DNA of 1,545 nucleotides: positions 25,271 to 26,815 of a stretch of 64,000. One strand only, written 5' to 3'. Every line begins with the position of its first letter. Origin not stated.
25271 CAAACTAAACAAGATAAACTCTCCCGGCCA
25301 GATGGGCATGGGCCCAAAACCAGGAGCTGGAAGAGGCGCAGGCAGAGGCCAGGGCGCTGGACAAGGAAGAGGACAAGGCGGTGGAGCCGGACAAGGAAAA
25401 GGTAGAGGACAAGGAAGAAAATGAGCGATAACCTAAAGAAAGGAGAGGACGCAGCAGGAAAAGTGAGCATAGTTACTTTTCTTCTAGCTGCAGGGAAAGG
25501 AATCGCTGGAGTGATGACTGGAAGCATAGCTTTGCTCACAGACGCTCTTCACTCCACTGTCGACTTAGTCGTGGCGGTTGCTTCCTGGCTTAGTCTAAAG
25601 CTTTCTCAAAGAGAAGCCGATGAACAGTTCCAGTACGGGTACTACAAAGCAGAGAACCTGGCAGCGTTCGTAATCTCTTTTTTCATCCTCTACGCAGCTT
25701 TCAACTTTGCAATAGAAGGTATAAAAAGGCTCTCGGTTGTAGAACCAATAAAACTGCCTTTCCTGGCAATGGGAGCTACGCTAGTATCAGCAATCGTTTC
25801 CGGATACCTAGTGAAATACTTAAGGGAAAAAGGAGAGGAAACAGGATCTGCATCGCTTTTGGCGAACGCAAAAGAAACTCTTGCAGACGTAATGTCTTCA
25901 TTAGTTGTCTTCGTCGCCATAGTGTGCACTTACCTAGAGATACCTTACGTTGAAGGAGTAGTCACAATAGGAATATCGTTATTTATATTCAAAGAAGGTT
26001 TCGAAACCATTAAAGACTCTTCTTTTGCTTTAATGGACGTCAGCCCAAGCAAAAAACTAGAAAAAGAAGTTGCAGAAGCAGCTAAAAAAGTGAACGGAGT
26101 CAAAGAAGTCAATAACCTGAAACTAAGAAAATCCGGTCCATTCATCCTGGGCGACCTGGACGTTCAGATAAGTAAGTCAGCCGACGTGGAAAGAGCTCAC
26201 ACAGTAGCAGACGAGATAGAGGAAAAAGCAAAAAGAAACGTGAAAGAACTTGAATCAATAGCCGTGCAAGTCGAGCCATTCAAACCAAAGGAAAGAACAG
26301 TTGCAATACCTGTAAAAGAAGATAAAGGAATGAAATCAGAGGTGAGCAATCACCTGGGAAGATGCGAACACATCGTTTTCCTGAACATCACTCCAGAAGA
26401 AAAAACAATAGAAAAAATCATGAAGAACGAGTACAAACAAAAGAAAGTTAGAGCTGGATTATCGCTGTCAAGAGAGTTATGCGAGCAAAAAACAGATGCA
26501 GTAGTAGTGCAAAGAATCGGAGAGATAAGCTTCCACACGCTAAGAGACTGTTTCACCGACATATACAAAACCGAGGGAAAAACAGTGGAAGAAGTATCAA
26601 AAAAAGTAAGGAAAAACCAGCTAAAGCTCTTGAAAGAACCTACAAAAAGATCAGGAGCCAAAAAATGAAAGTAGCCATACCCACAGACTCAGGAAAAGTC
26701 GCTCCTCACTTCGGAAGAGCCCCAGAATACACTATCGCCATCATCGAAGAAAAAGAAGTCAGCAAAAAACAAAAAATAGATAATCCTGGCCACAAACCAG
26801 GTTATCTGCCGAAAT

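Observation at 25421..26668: CDF metal exporter fused to a NifX-like cofactor-binding domain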

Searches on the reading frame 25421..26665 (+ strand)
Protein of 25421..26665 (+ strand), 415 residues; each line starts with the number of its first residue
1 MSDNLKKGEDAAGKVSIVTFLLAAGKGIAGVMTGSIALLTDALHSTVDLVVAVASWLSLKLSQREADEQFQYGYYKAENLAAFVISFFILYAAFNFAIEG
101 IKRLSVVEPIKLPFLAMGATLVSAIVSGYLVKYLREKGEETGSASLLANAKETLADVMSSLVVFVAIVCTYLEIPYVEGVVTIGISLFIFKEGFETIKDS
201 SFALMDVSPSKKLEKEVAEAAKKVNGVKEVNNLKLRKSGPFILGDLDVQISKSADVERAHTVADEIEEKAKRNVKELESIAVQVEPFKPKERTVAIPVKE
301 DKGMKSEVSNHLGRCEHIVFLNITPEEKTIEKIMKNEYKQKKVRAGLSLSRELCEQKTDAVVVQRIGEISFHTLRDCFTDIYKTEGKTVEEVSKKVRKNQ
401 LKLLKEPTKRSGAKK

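Call 3: search_protein_families(library=pfam, proteins=[window:25421-26665:+], max_evalue=0.01)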
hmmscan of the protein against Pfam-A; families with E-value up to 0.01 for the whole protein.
window:25421-26665:+ (415 aa): 3 families
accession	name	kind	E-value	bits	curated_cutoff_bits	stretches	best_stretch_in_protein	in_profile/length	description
PF01545.26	Cation_efflux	-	3.5e-49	167.7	26.6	1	17-205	6-198/198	Cation efflux family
PF16916.11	ZT_dimer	-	2.8e-16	59.7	26.7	1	209-287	1-78/78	Dimerisation domain of Zinc Transporter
PF02579.22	Nitro_FeMo-Co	-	9e-11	42.4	26.3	1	305-397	2-93/94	Dinitrogenase iron-molybdenum cofactor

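Call 5: find_homologous_proteins(query=window:25421-26665:+, max_evalue=0.00001)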
Query window:25421-26665:+ (415 aa): 330 proteins with E <= 0.00001 among 8000 candidates; the best 120 are listed.
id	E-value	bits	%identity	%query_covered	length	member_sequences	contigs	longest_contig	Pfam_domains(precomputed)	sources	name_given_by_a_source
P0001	4.0e-259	877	100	100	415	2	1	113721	PF16916.12,PF01545.27,PF02579.23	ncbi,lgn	-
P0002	9.6e-176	602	67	99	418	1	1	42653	PF16916.12,PF01545.27,PF02579.23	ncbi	-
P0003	1.8e-175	601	68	99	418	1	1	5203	PF16916.12,PF01545.27,PF02579.23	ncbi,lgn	ncbi:MAG: cation diffusion facilitator family transporter [archaeon]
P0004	1.3e-122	428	52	98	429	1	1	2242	PF16916.12,PF01545.27,PF02579.23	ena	-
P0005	2.1e-119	417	48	98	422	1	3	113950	PF16916.12,PF01545.27,PF02579.23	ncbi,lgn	ncbi:MAG: cation diffusion facilitator family transporter [Candidatus Aenigmatarchaeota archaeon]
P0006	4.4e-118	413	45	98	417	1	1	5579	PF16916.12,PF01545.27,PF02579.23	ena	-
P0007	5.0e-118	413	48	99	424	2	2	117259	PF16916.12,PF01545.27,PF02579.23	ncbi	ncbi:MAG: cation diffusion facilitator family transporter [Methanomassiliicoccales archaeon]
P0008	9.0e-118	412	49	98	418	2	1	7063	PF16916.12,PF01545.27,PF02579.23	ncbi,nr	ncbi:MAG: cation diffusion facilitator family transporter [Candidatus Aenigmarchaeota archaeon]|nr:c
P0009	9.2e-118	412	47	96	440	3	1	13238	PF16916.12,PF01545.27,PF02579.23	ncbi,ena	-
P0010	3.0e-117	410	47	99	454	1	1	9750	PF16916.12,PF01545.27,PF02579.23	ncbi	-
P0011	7.4e-117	409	47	99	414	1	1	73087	PF16916.12,PF01545.27,PF02579.23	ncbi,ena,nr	ncbi:MAG: cation diffusion facilitator family transporter [Candidatus Diapherotrites archaeon]|nr:ca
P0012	1.6e-116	408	46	100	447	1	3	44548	PF16916.12,PF01545.27,PF02579.23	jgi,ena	-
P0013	3.4e-116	406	48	99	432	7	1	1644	PF16916.12,PF01545.27,PF02579.23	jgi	-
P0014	8.3e-116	405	49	99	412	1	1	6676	PF16916.12,PF01545.27,PF02579.23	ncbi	-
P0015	1.2e-115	405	48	98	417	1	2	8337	PF16916.12,PF01545.27,PF02579.23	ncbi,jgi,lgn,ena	-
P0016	9.6e-115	402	49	98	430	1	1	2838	PF16916.12,PF01545.27,PF02579.23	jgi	-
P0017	1.4e-114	401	46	98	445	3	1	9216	PF16916.12,PF01545.27,PF02579.23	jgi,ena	-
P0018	2.5e-114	400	47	98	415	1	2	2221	PF16916.12,PF01545.27,PF02579.23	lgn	-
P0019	3.8e-114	400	47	98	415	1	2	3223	PF16916.12,PF01545.27,PF02579.23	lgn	-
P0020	5.1e-114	399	47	98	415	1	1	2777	PF16916.12,PF01545.27,PF02579.23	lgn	-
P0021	5.7e-114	399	48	98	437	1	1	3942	PF16916.12,PF01545.27,PF02579.23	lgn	-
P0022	9.6e-114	398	47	98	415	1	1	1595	PF16916.12,PF01545.27,PF02579.23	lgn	-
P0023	2.0e-112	394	48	98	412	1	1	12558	PF16916.12,PF01545.27,PF02579.23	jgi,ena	jgi:cation diffusion facilitator family transporter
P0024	5.4e-112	393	48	98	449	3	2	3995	PF16916.12,PF01545.27,PF02579.23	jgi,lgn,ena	-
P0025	6.9e-112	392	48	99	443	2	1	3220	PF16916.12,PF01545.27,PF02579.23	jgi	jgi:cation diffusion facilitator family transporter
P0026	8.0e-112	392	45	99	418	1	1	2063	PF16916.12,PF01545.27,PF02579.23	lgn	-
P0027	1.1e-111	392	46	98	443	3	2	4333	PF16916.12,PF01545.27,PF02579.23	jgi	-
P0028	1.3e-111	391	46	99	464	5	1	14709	PF16916.12,PF01545.27,PF02579.23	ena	-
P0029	1.4e-111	391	46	98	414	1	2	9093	PF16916.12,PF01545.27,PF02579.23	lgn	-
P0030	2.1e-111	391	46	98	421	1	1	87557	PF16916.12,PF01545.27,PF02579.23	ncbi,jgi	-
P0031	3.3e-111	390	45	98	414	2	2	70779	PF16916.12,PF01545.27,PF02579.23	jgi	-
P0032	4.7e-111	390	46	98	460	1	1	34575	PF16916.12,PF01545.27,PF02579.23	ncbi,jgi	-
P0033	1.1e-110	388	46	99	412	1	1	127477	PF16916.12,PF01545.27,PF02579.23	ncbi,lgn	-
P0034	1.2e-110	388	46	98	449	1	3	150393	PF16916.12,PF01545.27,PF02579.23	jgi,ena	jgi:cation diffusion facilitator family transporter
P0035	1.3e-110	388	46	98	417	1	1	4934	PF16916.12,PF01545.27,PF02579.23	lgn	-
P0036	1.5e-110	388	47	97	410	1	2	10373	PF16916.12,PF01545.27,PF02579.23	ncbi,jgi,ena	-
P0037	1.9e-110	388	44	98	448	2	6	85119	PF16916.12,PF01545.27,PF02579.23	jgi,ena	-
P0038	3.4e-110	387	47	99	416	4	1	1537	PF16916.12,PF01545.27,PF02579.23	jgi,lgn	-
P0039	7.5e-110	386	46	98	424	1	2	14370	PF16916.12,PF01545.27,PF02579.23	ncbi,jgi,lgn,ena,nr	ncbi:hypothetical protein DRJ17_05230 [Candidatus Woesearchaeota archaeon]|nr:MAG: hypothetical prot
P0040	7.5e-110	386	45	98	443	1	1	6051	PF16916.12,PF01545.27,PF02579.23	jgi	jgi:cation diffusion facilitator family transporter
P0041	8.5e-110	385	43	98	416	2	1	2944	PF16916.12,PF01545.27,PF02579.23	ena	-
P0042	9.3e-110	385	46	98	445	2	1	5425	PF16916.12,PF01545.27,PF02579.23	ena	-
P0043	1.0e-109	385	45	98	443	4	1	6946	PF16916.12,PF01545.27,PF02579.23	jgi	-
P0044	1.5e-109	385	44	98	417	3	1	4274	PF16916.12,PF01545.27,PF02579.23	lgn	-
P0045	4.0e-109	383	43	98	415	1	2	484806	PF16916.12,PF01545.27,PF02579.23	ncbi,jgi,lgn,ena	-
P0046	5.8e-109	383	45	99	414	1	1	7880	PF16916.12,PF01545.27,PF02579.23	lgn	-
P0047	6.7e-109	382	45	98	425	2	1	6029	PF16916.12,PF01545.27,PF02579.23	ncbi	-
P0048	7.4e-109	382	44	99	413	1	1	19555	PF16916.12,PF01545.27,PF02579.23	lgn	-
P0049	9.1e-109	382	43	98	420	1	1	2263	PF16916.12,PF01545.27,PF02579.23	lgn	-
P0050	1.4e-108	381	45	98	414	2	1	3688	PF16916.12,PF01545.27,PF02579.23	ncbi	-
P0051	1.9e-108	381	44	98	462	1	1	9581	PF16916.12,PF01545.27,PF02579.23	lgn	-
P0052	2.3e-108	381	44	98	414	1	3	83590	PF16916.12,PF01545.27,PF02579.23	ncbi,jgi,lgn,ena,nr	ncbi:cation diffusion facilitator family transporter [Candidatus Woesearchaeota archaeon]|nr:cation 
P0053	8.2e-108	379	45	98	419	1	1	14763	PF16916.12,PF01545.27,PF02579.23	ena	-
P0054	8.5e-108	379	44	98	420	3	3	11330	PF16916.12,PF01545.27,PF02579.23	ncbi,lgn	-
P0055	8.8e-108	379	45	98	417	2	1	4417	PF16916.12,PF01545.27,PF02579.23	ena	-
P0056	1.6e-107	378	46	98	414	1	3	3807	PF16916.12,PF01545.27,PF02579.23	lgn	-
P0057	1.6e-107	378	45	98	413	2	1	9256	PF16916.12,PF01545.27,PF02579.23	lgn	-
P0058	2.9e-107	377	44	98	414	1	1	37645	PF16916.12,PF01545.27,PF02579.23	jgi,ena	-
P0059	2.9e-107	377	45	98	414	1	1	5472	PF16916.12,PF01545.27,PF02579.23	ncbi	-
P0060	1.1e-106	375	46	98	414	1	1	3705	PF16916.12,PF01545.27,PF02579.23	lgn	-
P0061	1.3e-106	375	47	98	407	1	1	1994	PF16916.12,PF01545.27,PF02579.23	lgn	-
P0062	1.3e-106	375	46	99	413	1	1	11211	PF16916.12,PF01545.27,PF02579.23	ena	-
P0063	2.1e-106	374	44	98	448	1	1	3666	PF16916.12,PF01545.27,PF02579.23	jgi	jgi:cation diffusion facilitator family transporter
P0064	2.1e-106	374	46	98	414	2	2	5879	PF16916.12,PF01545.27,PF02579.23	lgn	-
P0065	2.3e-106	374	43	98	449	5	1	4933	PF16916.12,PF01545.27,PF02579.23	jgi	jgi:cation diffusion facilitator family transporter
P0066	7.7e-106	372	45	94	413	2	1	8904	PF16916.12,PF01545.27,PF02579.23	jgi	-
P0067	1.0e-105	372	43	98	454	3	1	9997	PF16916.12,PF01545.27,PF02579.23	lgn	-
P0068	1.4e-105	372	44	99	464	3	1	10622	PF16916.12,PF01545.27,PF02579.23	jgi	-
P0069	1.9e-105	371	45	98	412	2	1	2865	PF16916.12,PF01545.27,PF02579.23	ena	-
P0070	3.7e-105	370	44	98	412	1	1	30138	PF16916.12,PF01545.27,PF02579.23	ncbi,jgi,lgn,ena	-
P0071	3.9e-105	370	42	100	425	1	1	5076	PF16916.12,PF01545.27,PF02579.23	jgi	-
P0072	6.8e-105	369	42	100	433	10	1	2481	PF16916.12,PF01545.27,PF02579.23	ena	-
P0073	1.2e-104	368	44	98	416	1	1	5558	PF16916.12,PF01545.27,PF02579.23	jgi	-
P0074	1.5e-104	368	46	98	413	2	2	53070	PF16916.12,PF01545.27,PF02579.23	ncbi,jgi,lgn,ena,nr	ncbi:MAG: hypothetical protein DRP03_01650 [Candidatus Aenigmatarchaeota archaeon]|nr:MAG: hypotheti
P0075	1.9e-104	368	44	99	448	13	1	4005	PF16916.12,PF01545.27,PF02579.23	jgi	-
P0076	2.0e-104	368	45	98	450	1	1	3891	PF16916.12,PF01545.27,PF02579.23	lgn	-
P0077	2.2e-104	368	45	98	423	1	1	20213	PF16916.12,PF01545.27,PF02579.23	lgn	-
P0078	2.2e-104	368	42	97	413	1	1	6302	PF16916.12,PF01545.27,PF02579.23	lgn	-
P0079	3.6e-104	367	43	98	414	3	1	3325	PF16916.12,PF01545.27,PF02579.23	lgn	-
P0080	5.4e-104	366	42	100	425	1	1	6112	PF16916.12,PF01545.27,PF02579.23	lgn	-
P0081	7.4e-104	366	44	98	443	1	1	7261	PF16916.12,PF01545.27,PF02579.23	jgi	jgi:cation diffusion facilitator family transporter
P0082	8.9e-104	366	44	98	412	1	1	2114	PF16916.12,PF01545.27,PF02579.23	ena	-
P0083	9.2e-104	366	42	100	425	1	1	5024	PF16916.12,PF01545.27,PF02579.23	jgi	jgi:cation diffusion facilitator family transporter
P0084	1.1e-103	365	43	98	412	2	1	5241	PF16916.12,PF01545.27,PF02579.23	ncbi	ncbi:MAG: cation diffusion facilitator family transporter [Candidatus Humimicrobiaceae bacterium]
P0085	1.5e-103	365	43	99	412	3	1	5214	PF16916.12,PF01545.27,PF02579.23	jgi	-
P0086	2.3e-103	364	42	100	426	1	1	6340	PF16916.12,PF01545.27,PF02579.23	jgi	-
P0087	3.5e-103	364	43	98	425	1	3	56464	PF16916.12,PF01545.27,PF02579.23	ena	-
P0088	4.3e-103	363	43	99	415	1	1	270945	PF16916.12,PF01545.27,PF02579.23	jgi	-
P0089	4.4e-103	363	43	98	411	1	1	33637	PF16916.12,PF01545.27,PF02579.23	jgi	-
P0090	1.1e-102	362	43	98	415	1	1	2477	PF16916.12,PF01545.27,PF02579.23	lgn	-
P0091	2.0e-102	361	44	99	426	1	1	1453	PF16916.12,PF01545.27,PF02579.23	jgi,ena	-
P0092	2.1e-102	361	43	99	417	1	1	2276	PF16916.12,PF01545.27,PF02579.23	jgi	jgi:cation diffusion facilitator family transporter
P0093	2.2e-102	361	42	94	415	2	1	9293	PF16916.12,PF01545.27,PF02579.23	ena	-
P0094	2.3e-102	361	42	100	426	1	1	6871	PF16916.12,PF01545.27,PF02579.23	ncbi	ncbi:MAG: cation diffusion facilitator family transporter [Thermoproteota archaeon]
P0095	2.6e-102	361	45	98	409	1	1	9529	PF16916.12,PF01545.27,PF02579.23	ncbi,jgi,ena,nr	ncbi:MAG: hypothetical protein DRP06_04230 [Candidatus Aenigmatarchaeota archaeon]|nr:MAG: hypotheti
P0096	8.1e-102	359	42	100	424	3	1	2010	PF16916.12,PF01545.27,PF02579.23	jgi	-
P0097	8.8e-102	359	41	98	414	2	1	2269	PF16916.12,PF01545.27,PF02579.23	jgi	-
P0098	1.0e-101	359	44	98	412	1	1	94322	PF16916.12,PF01545.27,PF02579.23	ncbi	-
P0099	1.1e-101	359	44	99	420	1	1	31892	PF16916.12,PF01545.27,PF02579.23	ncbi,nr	ncbi:MAG: cation diffusion facilitator family transporter [Candidatus Aenigmarchaeota archaeon]|nr:c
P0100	1.1e-101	359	42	98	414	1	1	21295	PF16916.12,PF01545.27,PF02579.23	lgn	-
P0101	2.5e-101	358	44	99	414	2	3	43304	PF16916.12,PF01545.27,PF02579.23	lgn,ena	-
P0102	2.8e-101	357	42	100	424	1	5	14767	PF16916.12,PF01545.27,PF02579.23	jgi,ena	-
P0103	2.9e-101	357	43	92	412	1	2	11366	PF16916.12,PF01545.27,PF02579.23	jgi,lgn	jgi:cation diffusion facilitator family transporter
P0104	3.5e-101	357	43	98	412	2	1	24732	PF16916.12,PF01545.27,PF02579.23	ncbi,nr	ncbi:MAG: cation diffusion facilitator family transporter [Candidatus Nanoarchaeia archaeon]|nr:cati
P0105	3.9e-101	357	44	98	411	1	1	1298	PF16916.12,PF01545.27,PF02579.23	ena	-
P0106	5.2e-101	357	43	98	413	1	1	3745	PF16916.12,PF01545.27,PF02579.23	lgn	-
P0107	5.5e-101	356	43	98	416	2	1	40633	PF16916.12,PF01545.27,PF02579.23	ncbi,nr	ncbi:cation diffusion facilitator family transporter [Candidatus Bathyarchaeota archaeon]|nr:cation 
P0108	9.7e-101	356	43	98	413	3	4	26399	PF16916.12,PF01545.27,PF02579.23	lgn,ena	-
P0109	1.1e-100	356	43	98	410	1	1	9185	PF16916.12,PF01545.27,PF02579.23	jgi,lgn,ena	-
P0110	1.3e-100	355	43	98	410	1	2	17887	PF16916.12,PF01545.27,PF02579.23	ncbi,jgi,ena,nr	ncbi:MAG: cation diffusion facilitator family transporter [Candidatus Aenigmarchaeota archaeon]|nr:c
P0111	1.5e-100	355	42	98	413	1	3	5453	PF16916.12,PF01545.27,PF02579.23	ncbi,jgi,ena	-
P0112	2.0e-100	355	44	94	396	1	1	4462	PF16916.12,PF01545.27,PF02579.23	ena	-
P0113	2.3e-100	354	43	98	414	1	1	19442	PF16916.12,PF01545.27,PF02579.23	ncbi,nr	ncbi:MAG: cation diffusion facilitator family transporter [Candidatus Portnoybacteria bacterium]|nr:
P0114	2.3e-100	354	44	99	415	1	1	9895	PF16916.12,PF01545.27,PF02579.23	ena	-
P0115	3.6e-100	354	43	98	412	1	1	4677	PF16916.12,PF01545.27,PF02579.23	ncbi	-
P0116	4.5e-100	353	43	98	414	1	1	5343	PF16916.12,PF01545.27,PF02579.23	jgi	-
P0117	5.6e-100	353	42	98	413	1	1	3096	PF16916.12,PF01545.27,PF02579.23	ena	-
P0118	6.6e-100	353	42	98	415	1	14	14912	PF16916.12,PF01545.27,PF02579.23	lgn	-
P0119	6.7e-100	353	42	98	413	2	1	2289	PF16916.12,PF01545.27,PF02579.23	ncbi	-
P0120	7.7e-100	353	42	98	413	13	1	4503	PF16916.12,PF01545.27,PF02579.23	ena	-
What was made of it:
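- Checked: All 120 best homologues (42-100% identity, mostly 98-100% coverage) carry the three domains (call 5).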

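Call 14: find_encoding_contigs(protein=P0001, flank=3000, max_places=2)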
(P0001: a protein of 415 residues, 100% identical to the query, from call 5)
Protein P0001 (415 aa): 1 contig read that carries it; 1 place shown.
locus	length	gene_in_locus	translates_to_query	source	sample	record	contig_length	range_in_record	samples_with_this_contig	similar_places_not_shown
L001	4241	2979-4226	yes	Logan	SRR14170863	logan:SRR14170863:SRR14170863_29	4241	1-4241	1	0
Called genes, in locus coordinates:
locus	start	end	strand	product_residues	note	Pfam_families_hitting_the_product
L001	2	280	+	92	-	?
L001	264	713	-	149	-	-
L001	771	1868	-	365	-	PF11611:DUF4352 (faint)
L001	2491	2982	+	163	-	PF02579:Nitro_FeMo-Co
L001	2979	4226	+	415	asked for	PF01545:Cation_efflux, PF16916:ZT_dimer, PF02579:Nitro_FeMo-Co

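Call 15: find_encoding_contigs(protein=P0007, flank=6000, max_places=1)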
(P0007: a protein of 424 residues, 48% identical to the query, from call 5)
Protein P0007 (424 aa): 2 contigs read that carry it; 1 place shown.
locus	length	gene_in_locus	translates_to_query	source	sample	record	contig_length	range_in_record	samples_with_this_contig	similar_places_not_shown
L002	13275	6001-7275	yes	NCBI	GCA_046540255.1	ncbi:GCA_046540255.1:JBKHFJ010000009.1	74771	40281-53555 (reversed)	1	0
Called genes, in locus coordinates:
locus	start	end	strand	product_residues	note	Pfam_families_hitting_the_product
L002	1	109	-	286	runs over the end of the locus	PF01988:VIT1 (weak)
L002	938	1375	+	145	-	PF01068:DNA_ligase_A_M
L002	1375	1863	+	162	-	PF01068:DNA_ligase_A_M (weak), PF04679:DNA_ligase_A_C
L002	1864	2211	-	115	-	PF04343:DUF488, PF22751:DUF488-N3a, PF22752:DUF488-N3i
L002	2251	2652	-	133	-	-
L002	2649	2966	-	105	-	-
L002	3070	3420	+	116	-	-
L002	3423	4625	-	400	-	PF01145:Band_7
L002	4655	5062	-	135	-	PF01957:NfeD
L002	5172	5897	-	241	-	PF00881:Nitroreductase, PF14512:TM1586_NiRdase (faint)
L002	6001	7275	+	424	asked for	PF01545:Cation_efflux, PF16916:ZT_dimer, PF02579:Nitro_FeMo-Co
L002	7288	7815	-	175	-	PF00210:Ferritin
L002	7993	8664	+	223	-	PF00578:AhpC-TSA, PF08534:Redoxin, PF10417:1-cysPrx_C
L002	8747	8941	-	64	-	-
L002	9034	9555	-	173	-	PF04229:GrpB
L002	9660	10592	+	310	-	PF04055:Radical_SAM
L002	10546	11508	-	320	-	PF01040:UbiA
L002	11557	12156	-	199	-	-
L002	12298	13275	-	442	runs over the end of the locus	PF00875:DNA_photolyase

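Call 16: find_encoding_contigs(protein=P0045, flank=6000, max_places=1)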
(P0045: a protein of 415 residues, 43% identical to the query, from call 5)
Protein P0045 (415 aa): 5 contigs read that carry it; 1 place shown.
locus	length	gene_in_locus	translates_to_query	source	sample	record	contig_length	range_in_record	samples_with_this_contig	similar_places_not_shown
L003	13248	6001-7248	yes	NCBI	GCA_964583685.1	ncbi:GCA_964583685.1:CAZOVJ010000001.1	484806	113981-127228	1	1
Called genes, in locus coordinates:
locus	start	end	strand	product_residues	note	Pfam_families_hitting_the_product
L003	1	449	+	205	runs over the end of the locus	PF21176:RecR_HhH, PF02132:RecR_ZnF (weak), PF01751:Toprim, PF13662:Toprim_4, PF21175:RecR_C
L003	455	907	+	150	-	-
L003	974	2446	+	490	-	PF01406:tRNA-synt_1e, PF01921:tRNA-synt_1f (faint), PF09334:tRNA-synt_1g (faint), PF09190:DALR_2 (weak), PF23493:CysS_C (weak)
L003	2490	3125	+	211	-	-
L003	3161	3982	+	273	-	-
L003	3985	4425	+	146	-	-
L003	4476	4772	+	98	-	PF04221:RelB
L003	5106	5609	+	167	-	PF02001:DUF134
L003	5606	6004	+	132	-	PF02579:Nitro_FeMo-Co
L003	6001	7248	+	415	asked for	PF01545:Cation_efflux, PF16916:ZT_dimer, PF02579:Nitro_FeMo-Co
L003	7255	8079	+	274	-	PF01656:CbiA, PF10609:ParA, PF13614:AAA_31, PF16575:CLP1_P (faint), PF13237:Fer4_10 (faint), PF14697:Fer4_21, PF13187:Fer4_9 (weak), PF00037:Fer4 (weak), +2 more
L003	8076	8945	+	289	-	PF01656:CbiA, PF10609:ParA, PF13614:AAA_31 (faint), PF13237:Fer4_10 (faint), PF13484:Fer4_16 (faint), PF12838:Fer4_7, PF14697:Fer4_21 (weak), PF00037:Fer4 (weak), +2 more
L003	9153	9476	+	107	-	-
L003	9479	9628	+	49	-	-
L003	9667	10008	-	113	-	-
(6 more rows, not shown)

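Call 17: find_encoding_contigs(protein=P0113, flank=6000, max_places=1)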
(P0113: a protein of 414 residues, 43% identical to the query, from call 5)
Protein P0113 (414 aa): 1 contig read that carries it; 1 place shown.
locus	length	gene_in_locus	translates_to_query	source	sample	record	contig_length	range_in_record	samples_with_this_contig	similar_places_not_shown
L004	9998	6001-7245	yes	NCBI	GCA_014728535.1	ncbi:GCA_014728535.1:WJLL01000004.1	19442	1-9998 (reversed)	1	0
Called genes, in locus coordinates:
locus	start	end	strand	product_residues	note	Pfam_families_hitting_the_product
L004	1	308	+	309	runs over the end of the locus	PF18895:T4SS_pilin (weak)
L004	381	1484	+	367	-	PF13200:DUF4015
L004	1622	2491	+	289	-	PF04055:Radical_SAM, PF13186:SPASM (weak)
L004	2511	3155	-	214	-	PF03848:TehB, PF05891:Methyltransf_PK (weak), PF13489:Methyltransf_23, PF08241:Methyltransf_11, PF08242:Methyltransf_12 (weak), PF13649:Methyltransf_25, PF13847:Methyltransf_31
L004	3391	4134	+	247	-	PF13489:Methyltransf_23 (weak)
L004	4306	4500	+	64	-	-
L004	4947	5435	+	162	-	-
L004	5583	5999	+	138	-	PF02579:Nitro_FeMo-Co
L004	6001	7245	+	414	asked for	PF01545:Cation_efflux, PF16916:ZT_dimer, PF02579:Nitro_FeMo-Co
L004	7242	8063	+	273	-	PF00142:Fer4_NifH (weak), PF01656:CbiA, PF10609:ParA, PF13614:AAA_31, PF00037:Fer4 (weak), PF14697:Fer4_21, PF12838:Fer4_7 (weak), PF13187:Fer4_9, +5 more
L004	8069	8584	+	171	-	-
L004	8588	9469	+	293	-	PF01656:CbiA, PF10609:ParA, PF13614:AAA_31, PF00037:Fer4, PF12837:Fer4_6 (weak), PF12838:Fer4_7, PF13237:Fer4_10 (weak), PF14697:Fer4_21, +6 more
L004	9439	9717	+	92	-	PF02001:DUF134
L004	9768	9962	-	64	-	-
